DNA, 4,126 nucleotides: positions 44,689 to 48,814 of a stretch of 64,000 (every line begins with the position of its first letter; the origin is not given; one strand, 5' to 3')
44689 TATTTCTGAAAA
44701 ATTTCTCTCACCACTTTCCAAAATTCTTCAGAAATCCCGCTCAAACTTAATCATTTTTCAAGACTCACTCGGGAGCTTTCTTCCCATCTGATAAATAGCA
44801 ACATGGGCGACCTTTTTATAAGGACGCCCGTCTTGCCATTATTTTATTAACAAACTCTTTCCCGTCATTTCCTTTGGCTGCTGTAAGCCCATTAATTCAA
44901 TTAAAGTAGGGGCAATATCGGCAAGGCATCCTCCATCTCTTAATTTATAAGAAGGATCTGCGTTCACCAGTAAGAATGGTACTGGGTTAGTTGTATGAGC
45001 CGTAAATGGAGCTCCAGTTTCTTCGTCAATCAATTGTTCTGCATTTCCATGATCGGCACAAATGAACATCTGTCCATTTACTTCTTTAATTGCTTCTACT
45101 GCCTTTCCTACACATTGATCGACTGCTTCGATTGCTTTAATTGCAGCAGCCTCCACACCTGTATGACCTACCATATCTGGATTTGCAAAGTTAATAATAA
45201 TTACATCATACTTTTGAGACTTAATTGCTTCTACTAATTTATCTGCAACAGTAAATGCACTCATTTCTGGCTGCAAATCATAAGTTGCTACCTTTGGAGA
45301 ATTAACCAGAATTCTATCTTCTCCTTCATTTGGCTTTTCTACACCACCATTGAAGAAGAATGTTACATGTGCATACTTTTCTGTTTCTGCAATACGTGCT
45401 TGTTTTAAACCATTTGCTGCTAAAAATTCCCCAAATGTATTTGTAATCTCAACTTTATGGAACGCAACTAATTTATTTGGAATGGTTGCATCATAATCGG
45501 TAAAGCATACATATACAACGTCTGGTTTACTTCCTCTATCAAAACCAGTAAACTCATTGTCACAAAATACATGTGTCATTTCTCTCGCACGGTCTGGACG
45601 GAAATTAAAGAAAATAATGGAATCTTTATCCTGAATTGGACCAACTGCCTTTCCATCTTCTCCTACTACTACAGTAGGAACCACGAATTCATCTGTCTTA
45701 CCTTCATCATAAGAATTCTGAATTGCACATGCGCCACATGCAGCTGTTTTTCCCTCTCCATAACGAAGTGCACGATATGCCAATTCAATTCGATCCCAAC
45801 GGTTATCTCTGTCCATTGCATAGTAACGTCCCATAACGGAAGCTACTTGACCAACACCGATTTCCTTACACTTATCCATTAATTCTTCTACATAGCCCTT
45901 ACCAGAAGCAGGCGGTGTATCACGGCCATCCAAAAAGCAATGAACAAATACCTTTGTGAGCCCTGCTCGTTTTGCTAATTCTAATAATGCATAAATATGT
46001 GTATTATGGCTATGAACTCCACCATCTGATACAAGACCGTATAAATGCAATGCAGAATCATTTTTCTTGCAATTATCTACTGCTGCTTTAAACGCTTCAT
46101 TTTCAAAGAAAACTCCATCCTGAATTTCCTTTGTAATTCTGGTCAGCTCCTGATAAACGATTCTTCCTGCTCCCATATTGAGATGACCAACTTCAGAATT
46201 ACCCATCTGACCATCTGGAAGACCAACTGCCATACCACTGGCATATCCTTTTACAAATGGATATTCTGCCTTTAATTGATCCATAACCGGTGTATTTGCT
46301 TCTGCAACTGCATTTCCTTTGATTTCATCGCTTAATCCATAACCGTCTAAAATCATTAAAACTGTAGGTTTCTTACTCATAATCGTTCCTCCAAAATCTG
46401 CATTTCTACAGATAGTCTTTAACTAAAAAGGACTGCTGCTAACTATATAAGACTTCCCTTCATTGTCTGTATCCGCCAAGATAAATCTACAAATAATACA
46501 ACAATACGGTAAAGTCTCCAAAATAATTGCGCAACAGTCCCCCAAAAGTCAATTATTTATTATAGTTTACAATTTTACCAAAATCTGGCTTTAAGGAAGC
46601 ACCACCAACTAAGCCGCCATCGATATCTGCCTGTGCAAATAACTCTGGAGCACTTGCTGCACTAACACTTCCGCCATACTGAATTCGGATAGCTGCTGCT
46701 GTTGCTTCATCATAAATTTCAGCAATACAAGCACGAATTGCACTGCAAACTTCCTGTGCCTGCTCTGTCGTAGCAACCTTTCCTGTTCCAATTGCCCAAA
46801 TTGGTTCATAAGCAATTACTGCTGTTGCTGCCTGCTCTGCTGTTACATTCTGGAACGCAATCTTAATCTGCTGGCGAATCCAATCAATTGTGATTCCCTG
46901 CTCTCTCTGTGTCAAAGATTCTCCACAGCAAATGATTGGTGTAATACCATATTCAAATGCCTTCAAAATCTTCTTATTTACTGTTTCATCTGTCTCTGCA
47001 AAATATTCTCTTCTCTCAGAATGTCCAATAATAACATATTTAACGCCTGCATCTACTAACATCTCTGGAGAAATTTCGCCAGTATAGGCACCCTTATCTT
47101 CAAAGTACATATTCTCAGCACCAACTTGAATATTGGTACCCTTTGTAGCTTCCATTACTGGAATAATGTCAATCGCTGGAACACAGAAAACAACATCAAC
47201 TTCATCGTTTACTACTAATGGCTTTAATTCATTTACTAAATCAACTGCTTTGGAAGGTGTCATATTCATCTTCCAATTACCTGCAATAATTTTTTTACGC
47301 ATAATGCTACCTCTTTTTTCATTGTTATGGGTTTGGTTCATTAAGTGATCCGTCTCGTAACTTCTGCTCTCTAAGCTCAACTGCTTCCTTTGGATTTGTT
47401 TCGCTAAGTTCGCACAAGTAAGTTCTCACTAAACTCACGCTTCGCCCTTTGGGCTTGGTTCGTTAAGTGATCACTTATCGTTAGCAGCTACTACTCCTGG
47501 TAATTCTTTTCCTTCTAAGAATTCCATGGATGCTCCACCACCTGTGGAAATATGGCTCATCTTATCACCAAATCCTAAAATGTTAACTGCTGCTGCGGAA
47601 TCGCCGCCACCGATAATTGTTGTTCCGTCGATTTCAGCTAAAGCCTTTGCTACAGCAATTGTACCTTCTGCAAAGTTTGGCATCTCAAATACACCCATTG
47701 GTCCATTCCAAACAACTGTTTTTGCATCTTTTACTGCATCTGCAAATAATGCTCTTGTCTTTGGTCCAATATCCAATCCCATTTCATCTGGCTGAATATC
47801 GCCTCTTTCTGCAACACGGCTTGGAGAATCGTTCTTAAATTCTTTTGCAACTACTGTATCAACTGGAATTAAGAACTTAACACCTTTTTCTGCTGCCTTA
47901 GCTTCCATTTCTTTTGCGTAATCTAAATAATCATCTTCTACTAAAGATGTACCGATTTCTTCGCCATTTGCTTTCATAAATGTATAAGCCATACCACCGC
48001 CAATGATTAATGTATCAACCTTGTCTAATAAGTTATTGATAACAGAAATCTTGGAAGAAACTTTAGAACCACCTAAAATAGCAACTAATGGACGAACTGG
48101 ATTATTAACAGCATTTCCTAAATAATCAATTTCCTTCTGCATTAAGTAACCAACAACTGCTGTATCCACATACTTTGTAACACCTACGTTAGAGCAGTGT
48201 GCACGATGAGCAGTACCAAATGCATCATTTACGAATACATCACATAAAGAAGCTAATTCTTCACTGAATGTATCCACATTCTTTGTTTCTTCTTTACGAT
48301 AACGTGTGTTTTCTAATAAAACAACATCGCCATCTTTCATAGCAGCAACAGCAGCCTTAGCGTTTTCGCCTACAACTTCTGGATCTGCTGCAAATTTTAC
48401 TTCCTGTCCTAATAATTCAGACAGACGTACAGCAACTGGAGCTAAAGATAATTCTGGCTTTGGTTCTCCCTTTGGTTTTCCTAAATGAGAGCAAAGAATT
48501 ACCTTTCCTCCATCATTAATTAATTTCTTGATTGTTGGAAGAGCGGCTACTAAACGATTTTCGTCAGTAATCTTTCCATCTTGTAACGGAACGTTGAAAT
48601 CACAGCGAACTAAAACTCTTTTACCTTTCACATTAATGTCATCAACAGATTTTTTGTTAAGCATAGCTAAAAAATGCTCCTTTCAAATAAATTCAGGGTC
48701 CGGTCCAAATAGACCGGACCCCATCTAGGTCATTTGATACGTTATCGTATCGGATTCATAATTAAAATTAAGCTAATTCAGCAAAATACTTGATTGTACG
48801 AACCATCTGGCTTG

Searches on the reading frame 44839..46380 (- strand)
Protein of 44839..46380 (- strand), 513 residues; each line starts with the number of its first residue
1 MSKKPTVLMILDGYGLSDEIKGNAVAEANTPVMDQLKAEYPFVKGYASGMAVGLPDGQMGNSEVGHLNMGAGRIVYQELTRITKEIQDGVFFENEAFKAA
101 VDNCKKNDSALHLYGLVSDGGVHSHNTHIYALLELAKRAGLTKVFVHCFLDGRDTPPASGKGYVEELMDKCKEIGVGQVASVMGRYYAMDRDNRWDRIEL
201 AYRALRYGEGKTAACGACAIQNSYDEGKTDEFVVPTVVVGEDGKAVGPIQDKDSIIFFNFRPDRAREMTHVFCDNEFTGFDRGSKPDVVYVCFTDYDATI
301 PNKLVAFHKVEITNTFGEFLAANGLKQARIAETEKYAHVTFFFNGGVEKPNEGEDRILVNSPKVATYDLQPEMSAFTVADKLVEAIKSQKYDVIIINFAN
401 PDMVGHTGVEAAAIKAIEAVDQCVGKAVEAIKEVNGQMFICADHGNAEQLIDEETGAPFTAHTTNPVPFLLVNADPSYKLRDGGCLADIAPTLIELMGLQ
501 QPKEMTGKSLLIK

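Call 36: search_protein_families(library=pfam, proteins=[window:44839-46380:-], max_evalue=0.00001)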
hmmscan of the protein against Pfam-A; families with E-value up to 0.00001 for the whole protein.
window:44839-46380:- (513 aa): 3 families
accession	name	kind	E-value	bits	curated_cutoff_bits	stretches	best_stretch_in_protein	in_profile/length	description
PF06415.18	iPGM_N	-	6.5e-90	300.8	27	1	82-297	1-216/217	BPG-independent PGAM N-terminus (iPGM_N)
PF01676.23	Metalloenzyme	-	8e-86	288.1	24.3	1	4-500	1-251/252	Metalloenzyme superfamily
PF01663.27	Phosphodiest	-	4.4e-07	30.3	23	1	383-447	157-222/342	Type I phosphodiesterase / nucleotide pyrophosphatase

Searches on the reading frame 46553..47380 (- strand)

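Call 36: search_protein_families(library=pfam, proteins=[window:46553-47380:-], max_evalue=0.00001)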
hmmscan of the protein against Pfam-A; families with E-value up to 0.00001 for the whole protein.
window:46553-47380:- (275 aa): 1 family
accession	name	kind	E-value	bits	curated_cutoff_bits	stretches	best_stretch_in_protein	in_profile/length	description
PF00121.24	TIM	-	3.4e-94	315.4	20.1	1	30-273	1-244/245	Triosephosphate isomerase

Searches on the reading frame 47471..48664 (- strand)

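Call 36: search_protein_families(library=pfam, proteins=[window:47471-48664:-], max_evalue=0.00001)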
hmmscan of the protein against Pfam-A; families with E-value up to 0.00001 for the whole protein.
window:47471-48664:- (397 aa): 1 family
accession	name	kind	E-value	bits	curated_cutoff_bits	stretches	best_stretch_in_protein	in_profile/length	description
PF00162.24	PGK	-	2.1e-164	547.4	27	1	7-386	1-379/379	Phosphoglycerate kinase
